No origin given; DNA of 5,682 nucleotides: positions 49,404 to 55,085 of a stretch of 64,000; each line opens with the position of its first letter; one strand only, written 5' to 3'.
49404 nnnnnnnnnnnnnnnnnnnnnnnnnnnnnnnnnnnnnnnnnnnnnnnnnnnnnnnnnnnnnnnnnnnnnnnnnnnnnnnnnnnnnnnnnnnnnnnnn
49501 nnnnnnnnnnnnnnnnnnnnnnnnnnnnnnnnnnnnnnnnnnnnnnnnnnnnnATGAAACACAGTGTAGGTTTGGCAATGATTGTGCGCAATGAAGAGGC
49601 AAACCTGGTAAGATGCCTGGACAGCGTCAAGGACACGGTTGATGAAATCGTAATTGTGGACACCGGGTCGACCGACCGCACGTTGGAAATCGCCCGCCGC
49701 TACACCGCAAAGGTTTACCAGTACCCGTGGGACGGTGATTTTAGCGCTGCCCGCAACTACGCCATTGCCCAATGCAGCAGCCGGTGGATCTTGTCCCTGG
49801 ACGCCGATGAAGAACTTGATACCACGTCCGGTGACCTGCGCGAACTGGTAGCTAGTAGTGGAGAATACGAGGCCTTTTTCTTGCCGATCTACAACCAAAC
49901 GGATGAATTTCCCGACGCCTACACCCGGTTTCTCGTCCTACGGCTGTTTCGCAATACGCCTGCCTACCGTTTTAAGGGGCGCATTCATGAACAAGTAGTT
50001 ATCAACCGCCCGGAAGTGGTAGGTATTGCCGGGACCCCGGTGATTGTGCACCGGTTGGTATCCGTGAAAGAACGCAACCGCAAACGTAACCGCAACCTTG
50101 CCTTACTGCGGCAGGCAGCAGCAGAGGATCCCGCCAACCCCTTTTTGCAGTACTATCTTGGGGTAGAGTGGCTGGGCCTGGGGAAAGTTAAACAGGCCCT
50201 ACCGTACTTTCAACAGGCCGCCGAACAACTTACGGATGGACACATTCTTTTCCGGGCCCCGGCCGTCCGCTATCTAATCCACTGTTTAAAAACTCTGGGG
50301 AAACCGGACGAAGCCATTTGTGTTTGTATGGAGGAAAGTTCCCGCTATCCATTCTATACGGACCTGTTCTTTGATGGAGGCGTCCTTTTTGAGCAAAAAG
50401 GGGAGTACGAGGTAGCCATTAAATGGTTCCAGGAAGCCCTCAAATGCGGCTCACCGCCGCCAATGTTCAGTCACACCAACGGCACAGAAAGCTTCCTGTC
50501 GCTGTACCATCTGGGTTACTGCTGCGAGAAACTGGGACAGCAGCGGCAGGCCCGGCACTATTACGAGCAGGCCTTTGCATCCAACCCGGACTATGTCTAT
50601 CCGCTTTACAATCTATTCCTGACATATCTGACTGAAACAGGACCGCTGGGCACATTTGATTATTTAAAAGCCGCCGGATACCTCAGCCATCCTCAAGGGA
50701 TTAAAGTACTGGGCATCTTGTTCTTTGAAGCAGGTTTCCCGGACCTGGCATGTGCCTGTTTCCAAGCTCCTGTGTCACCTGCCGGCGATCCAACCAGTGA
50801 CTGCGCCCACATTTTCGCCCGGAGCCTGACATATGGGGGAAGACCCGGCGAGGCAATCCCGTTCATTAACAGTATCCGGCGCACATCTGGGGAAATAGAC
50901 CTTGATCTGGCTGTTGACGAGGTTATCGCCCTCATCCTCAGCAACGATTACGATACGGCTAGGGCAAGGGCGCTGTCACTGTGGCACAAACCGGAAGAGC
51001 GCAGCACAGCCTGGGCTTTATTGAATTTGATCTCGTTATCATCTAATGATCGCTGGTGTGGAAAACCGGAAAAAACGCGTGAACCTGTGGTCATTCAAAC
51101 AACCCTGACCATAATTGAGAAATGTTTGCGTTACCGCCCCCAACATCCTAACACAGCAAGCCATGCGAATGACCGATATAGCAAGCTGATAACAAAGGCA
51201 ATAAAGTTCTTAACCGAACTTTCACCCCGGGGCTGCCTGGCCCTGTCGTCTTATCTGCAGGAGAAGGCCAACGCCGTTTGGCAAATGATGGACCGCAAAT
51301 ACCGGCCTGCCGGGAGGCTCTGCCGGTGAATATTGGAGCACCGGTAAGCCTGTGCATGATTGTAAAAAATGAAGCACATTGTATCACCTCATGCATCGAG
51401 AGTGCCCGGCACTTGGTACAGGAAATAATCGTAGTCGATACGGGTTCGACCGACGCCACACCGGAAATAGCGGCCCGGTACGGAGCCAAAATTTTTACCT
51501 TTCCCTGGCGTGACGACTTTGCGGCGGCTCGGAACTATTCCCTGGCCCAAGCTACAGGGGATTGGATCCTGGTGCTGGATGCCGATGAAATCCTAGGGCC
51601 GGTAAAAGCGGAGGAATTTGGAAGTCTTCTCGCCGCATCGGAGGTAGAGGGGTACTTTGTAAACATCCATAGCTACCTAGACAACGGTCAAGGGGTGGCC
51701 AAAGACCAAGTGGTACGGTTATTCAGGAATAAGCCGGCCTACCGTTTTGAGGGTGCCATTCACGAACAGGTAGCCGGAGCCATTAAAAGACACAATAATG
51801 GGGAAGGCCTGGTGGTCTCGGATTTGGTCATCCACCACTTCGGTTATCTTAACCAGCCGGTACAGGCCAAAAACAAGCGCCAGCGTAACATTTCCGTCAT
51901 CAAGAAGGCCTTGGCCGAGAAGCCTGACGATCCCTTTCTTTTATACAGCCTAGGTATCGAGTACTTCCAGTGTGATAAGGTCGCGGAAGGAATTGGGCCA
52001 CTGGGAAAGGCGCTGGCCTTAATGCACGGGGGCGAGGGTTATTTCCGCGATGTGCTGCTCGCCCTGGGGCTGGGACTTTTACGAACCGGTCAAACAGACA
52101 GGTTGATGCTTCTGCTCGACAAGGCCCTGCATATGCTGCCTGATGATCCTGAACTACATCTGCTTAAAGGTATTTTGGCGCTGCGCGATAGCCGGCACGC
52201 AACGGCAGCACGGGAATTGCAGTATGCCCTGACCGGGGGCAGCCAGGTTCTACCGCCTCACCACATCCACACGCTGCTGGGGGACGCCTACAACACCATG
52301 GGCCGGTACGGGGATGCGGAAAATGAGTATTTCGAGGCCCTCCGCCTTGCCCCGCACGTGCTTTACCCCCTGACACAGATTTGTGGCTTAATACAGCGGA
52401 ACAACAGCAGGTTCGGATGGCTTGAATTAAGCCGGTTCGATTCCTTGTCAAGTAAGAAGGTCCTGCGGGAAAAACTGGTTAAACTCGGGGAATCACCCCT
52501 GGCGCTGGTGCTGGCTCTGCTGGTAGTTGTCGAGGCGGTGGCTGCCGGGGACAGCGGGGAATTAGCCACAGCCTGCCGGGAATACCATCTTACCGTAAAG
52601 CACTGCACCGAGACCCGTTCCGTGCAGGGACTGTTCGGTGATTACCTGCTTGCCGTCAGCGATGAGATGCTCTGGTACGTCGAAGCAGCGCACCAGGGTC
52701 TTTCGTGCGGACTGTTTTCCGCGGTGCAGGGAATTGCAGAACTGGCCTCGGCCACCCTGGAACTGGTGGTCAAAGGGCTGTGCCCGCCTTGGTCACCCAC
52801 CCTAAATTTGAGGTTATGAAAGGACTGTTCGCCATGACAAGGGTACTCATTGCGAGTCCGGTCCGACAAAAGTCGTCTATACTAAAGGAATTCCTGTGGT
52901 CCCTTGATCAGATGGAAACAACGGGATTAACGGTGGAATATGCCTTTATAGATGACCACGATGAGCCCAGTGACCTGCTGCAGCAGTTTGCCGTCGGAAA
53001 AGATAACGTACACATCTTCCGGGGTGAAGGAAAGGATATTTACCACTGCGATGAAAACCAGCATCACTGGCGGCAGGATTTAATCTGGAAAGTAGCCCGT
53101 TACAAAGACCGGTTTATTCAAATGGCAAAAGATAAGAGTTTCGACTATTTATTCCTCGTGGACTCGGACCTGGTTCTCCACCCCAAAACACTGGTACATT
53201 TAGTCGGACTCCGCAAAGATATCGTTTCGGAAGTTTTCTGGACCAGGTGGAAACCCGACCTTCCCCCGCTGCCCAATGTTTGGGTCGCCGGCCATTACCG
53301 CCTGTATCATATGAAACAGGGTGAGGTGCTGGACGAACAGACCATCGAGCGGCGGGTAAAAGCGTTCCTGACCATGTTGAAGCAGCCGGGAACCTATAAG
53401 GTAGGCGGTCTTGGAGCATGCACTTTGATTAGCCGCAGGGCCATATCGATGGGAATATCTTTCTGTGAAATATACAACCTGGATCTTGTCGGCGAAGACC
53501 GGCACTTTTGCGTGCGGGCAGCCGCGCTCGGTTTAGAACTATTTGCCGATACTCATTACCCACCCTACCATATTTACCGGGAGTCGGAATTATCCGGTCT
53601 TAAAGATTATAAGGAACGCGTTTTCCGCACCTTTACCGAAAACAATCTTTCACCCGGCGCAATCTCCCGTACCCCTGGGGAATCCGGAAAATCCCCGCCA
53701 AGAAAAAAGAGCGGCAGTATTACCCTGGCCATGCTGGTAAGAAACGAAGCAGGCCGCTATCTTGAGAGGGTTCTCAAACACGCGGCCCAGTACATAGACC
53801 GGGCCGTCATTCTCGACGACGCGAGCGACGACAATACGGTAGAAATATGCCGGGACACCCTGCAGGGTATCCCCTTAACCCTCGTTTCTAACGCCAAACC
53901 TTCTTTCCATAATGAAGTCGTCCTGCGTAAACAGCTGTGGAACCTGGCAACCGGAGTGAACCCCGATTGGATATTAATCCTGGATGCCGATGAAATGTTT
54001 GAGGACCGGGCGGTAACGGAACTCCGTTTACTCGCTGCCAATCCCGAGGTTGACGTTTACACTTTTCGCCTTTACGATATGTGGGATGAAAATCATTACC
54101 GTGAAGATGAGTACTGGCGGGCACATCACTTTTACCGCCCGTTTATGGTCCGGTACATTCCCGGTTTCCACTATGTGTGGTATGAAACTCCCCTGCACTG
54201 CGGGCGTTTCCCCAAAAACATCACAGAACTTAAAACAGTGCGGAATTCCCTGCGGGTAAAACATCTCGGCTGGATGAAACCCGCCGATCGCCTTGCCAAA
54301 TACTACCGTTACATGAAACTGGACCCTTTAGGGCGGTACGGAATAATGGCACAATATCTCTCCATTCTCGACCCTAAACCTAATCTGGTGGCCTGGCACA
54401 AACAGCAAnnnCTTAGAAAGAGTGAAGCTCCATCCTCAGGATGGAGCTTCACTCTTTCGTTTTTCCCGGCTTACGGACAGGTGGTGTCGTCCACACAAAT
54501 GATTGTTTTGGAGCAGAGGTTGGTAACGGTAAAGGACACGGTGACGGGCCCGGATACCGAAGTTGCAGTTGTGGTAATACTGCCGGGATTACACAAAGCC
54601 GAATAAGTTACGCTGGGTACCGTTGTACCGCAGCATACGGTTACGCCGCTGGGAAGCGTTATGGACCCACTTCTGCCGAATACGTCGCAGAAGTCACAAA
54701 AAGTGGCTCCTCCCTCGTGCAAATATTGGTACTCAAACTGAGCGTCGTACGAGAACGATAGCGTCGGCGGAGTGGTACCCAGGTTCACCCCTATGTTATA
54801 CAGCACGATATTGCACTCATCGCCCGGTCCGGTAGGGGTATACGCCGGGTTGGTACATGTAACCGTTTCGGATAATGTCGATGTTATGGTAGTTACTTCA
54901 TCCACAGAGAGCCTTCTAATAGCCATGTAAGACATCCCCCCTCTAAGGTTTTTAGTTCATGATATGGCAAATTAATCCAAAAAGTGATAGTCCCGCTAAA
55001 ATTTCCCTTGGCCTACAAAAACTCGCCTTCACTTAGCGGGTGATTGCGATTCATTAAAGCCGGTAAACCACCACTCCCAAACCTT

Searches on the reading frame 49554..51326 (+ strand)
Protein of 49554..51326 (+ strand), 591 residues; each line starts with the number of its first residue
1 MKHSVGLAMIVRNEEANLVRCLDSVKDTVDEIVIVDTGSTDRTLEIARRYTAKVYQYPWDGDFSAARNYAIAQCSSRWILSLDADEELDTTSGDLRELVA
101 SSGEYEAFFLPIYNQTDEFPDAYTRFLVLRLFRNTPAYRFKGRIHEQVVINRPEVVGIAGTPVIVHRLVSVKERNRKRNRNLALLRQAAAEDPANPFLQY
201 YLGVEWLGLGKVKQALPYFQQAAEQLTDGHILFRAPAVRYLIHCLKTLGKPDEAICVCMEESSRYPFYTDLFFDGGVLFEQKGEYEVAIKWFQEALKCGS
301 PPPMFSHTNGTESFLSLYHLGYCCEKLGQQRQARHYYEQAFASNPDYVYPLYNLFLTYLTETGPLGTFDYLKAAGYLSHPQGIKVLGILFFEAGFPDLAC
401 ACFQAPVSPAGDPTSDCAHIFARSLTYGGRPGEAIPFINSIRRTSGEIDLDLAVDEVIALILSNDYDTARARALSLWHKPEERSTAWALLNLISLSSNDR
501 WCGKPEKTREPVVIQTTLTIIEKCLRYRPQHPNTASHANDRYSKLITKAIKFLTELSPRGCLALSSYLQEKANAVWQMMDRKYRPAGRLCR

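Call 9: search_protein_families(library=pfam, proteins=[window:49554-51326:+], max_evalue=0.001)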
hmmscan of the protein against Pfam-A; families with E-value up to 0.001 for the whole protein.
window:49554-51326:+ (591 aa): 12 families
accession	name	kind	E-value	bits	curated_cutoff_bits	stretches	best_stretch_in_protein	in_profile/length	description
PF00535.33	Glycos_transf_2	-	1.8e-20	74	23.3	1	9-107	4-108/168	Glycosyl transferase family 2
PF07719.23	TPR_2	-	4.2e-13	48.7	27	1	316-347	3-34/34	Tetratricopeptide repeat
PF00515.34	TPR_1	-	1.1e-12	47.6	27.8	1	316-347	3-34/34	Tetratricopeptide repeat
PF13181.12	TPR_8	-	9.4e-11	41.4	25.7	1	316-347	3-34/34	Tetratricopeptide repeat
PF13432.12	TPR_16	-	8.1e-09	36.2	32.7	0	182-225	17-60/65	Tetratricopeptide repeat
PF13424.12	TPR_12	-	1.4e-08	35.2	30.1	0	316-342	47-73/77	Tetratricopeptide repeat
PF13428.12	TPR_14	-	1.7e-08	34.8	23.5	0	317-350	4-37/44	Tetratricopeptide repeat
PF14559.12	TPR_19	-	3.3e-08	34.2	25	0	209-255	4-45/68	Tetratricopeptide repeat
PF13704.12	Glyco_tranf_2_4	-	9.7e-07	29.6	27.5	1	12-98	1-97/98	Glycosyl transferase family 2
PF13431.12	TPR_17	-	3.2e-06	27.4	24.4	0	336-359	1-24/34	Tetratricopeptide repeat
PF13176.12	TPR_7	-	1.6e-05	25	27.9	0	276-296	6-26/36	Tetratricopeptide repeat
PF13414.12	TPR_11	-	9.8e-05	22.4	26.8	0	281-297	6-22/42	TPR repeat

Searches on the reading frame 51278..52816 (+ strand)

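Call 9: search_protein_families(library=pfam, proteins=[window:51278-52816:+], max_evalue=0.001)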
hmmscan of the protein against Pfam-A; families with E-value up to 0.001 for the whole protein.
window:51278-52816:+ (513 aa): 8 families
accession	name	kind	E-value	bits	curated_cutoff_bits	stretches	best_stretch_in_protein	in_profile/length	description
PF00535.33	Glycos_transf_2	-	3e-23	83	23.3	1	24-144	1-129/168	Glycosyl transferase family 2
PF13704.12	Glyco_tranf_2_4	-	1.2e-10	42.2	27.5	1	30-106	1-84/98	Glycosyl transferase family 2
PF13428.12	TPR_14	-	1.9e-09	37.7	23.5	1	258-298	2-42/44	Tetratricopeptide repeat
PF13431.12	TPR_17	-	3.2e-06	27.4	24.4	0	279-310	1-32/34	Tetratricopeptide repeat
PF00515.34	TPR_1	-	0.00026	21.1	27.8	0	331-360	4-33/34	Tetratricopeptide repeat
PF13432.12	TPR_16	-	0.00039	21.3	32.7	0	262-319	2-59/65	Tetratricopeptide repeat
PF13371.12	TPR_9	-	0.00043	20.7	35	0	267-318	5-56/73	Tetratricopeptide repeat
PF13176.12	TPR_7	-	0.00077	19.8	27.9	0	260-290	2-32/36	Tetratricopeptide repeat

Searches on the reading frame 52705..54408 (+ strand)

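Call 9: search_protein_families(library=pfam, proteins=[window:52705-54408:+], max_evalue=0.001)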
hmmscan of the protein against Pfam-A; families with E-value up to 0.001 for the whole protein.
window:52705-54408:+ (568 aa): 4 families
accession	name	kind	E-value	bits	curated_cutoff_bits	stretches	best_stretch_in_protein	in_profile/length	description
PF00535.33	Glycos_transf_2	-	3.5e-14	53.5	23.3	1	343-476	4-139/168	Glycosyl transferase family 2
PF13704.12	Glyco_tranf_2_4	-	1.9e-09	38.3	27.5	1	350-432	4-84/98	Glycosyl transferase family 2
PF13641.12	Glyco_tranf_2_3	-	2.4e-05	24.9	27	0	350-459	13-125/230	Glycosyltransferase like family 2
PF13632.12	Glyco_trans_2_3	-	4.9e-05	23.7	27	0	236-305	73-135/198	Glycosyl transferase family group 2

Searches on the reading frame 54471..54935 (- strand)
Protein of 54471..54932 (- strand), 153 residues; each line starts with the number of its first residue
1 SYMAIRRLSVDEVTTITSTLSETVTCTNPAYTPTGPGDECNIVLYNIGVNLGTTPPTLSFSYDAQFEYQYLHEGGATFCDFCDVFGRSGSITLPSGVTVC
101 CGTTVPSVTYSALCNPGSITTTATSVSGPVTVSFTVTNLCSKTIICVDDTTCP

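Call 10: search_protein_families(library=pfam, proteins=[window:54471-54932:-], max_evalue=0.001)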
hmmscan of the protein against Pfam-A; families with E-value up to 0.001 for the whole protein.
window:54471-54932:- (153 aa): 0 families

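Call 76: search_protein_families(library=pfam, proteins=[window:54474-54935:-], max_evalue=10)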
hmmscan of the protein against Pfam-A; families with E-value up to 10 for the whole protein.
window:54474-54935:- (154 aa): 0 families

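Call 77: search_solved_structures(query=window:54474-54935:-, max_evalue=10)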
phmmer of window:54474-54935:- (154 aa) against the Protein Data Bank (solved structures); distinct sequences matched with E-value up to 10: 2.
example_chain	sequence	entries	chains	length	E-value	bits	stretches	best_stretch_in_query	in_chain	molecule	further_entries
8h2i_cR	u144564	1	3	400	0.082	16.2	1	35-113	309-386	MCPv5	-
1acx_A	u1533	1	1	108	2.6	11.4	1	96-138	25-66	ACTINOXANTHIN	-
